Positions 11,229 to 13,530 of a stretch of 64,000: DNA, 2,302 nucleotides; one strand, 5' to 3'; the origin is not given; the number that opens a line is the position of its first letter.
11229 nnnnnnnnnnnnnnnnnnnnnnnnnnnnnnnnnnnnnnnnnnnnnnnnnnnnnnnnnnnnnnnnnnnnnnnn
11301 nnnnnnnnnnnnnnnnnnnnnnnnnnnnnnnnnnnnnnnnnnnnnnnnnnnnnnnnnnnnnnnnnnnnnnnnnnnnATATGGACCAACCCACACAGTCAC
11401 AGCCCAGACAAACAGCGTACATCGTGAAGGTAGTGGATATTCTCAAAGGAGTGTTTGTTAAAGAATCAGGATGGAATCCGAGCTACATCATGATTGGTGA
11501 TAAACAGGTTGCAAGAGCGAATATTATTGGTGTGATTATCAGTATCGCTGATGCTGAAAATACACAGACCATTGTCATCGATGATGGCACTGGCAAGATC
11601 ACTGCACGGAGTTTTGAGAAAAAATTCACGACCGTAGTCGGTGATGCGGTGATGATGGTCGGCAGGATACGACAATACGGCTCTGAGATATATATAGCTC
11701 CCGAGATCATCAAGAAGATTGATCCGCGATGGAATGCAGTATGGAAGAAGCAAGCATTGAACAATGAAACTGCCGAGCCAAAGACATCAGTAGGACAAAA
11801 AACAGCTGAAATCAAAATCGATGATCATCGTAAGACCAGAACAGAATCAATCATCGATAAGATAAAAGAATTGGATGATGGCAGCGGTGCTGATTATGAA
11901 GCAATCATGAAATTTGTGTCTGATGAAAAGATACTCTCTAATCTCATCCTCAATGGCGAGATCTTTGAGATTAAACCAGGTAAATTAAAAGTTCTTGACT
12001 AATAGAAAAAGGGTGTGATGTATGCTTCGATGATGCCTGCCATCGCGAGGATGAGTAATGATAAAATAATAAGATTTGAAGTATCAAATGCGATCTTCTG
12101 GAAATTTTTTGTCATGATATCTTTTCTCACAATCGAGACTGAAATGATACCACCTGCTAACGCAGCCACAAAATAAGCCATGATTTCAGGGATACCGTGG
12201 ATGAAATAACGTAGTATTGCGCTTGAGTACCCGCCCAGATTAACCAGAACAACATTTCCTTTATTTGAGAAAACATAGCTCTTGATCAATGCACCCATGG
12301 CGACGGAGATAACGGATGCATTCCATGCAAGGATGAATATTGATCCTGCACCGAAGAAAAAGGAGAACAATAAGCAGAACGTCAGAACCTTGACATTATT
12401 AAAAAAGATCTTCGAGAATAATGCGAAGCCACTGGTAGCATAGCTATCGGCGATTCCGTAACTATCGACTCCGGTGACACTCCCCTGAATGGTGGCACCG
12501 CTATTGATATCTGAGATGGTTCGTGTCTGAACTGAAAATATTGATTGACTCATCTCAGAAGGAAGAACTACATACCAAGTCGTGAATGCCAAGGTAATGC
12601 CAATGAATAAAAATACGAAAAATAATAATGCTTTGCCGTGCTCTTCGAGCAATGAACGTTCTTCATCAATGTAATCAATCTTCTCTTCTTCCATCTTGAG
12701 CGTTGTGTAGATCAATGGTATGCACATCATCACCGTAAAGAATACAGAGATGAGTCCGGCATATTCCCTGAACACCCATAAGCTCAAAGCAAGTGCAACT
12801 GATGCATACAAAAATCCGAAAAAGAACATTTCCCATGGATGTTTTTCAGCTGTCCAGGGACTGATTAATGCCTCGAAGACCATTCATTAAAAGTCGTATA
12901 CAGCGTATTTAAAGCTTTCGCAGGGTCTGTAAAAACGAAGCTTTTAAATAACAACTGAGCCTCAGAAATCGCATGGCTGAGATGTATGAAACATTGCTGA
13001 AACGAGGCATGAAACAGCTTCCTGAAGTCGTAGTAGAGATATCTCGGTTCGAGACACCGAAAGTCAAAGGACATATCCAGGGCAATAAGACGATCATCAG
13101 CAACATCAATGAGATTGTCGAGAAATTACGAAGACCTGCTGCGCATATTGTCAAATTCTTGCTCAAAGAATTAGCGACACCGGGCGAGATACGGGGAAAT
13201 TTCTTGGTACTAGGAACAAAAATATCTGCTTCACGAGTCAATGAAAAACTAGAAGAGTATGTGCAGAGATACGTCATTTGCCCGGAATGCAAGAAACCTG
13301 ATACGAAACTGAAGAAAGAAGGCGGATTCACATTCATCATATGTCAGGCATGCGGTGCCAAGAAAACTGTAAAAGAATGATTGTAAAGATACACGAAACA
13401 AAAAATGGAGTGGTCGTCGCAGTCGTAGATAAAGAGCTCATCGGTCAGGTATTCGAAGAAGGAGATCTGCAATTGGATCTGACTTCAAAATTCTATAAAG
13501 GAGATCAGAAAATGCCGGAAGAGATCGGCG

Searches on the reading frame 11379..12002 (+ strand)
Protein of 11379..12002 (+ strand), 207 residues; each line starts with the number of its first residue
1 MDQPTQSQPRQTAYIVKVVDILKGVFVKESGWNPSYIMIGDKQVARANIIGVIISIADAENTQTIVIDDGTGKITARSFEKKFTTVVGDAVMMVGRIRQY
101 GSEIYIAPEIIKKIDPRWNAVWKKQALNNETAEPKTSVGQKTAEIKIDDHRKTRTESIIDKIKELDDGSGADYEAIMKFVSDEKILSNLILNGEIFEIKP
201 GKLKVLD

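Call 7: search_protein_families(library=pfam, proteins=[window:11379-12002:+])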
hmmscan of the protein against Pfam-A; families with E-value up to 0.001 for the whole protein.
window:11379-12002:+ (207 aa): 1 family
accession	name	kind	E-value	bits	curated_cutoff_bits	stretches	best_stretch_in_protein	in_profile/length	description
PF16100.11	RMI2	-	0.00018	21.7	29.4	1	43-107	37-102/132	RecQ-mediated genome instability protein 2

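Call 66: search_protein_families(library=ncbifam, proteins=[window:11379-12002:+], max_evalue=0.01)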
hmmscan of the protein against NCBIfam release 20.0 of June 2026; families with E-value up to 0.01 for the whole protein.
window:11379-12002:+ (207 aa): 0 families

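Call 70: search_solved_structures(query=window:11379-12002:+, max_evalue=1)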
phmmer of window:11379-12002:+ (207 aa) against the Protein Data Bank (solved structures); distinct sequences matched with E-value up to 1: 11.
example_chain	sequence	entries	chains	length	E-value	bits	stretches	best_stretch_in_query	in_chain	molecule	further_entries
8aas_B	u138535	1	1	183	5.9e-10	42.3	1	8-128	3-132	RPA32 subunit of the hetero-oligomeric complex involved in homologous recombination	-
8oej_B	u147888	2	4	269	1.1e-09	41.5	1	8-128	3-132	RPA32 subunit of the hetero-oligomeric complex involved in homologous recombination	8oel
8c5y_B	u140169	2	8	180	1.1e-09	41.4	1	13-128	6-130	RPA32 subunit of the hetero-oligomeric complex involved in homologous recombination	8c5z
9f26_C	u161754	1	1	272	2e-09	40.6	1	10-128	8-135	RPA32 subunit of the hetero-oligomeric complex involved in homologous recombination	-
8aaj_B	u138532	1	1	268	2.2e-09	40.5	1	8-128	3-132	RPA32 subunit of the hetero-oligomeric complex involved in homologous recombination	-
4joi_A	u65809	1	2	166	0.00043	23.2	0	26-88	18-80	CST complex subunit STN1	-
6i52_B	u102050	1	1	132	0.0016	21.4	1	42-116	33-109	Replication factor A protein 2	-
8d0b_B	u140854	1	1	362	0.0045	19.9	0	26-88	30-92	CST complex subunit STN1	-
7u5c_F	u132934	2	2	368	0.0048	19.8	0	26-88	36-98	CST complex subunit STN1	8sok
6w6w_C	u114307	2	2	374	0.005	19.7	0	26-88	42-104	CST complex subunit STN1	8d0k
8soj_B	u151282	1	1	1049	0.063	16.1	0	26-88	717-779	CST complex subunit STN1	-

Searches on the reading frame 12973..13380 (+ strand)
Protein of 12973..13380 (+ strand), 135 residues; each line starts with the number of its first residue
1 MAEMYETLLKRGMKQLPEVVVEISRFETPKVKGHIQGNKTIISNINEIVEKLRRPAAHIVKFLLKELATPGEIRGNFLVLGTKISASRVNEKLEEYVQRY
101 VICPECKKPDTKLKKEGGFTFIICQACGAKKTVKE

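Call 66: search_protein_families(library=ncbifam, proteins=[window:12973-13380:+], max_evalue=0.01)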
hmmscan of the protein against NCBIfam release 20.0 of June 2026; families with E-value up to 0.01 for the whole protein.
window:12973-13380:+ (135 aa): 3 families
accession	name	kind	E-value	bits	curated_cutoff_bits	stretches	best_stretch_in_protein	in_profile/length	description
NF003067.0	PRK03988.1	equivalog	7.3e-47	158.7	129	1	3-134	5-136/138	translation initiation factor IF-2 subunit beta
NF008993.0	PRK12336.1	equivalog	6.3e-41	140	243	1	4-134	3-133/203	translation initiation factor IF-2 subunit beta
TIGR00311.1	aIF-2beta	equivalog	7e-41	139.2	137.65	1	5-134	2-131/133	translation initiation factor IF-2 subunit beta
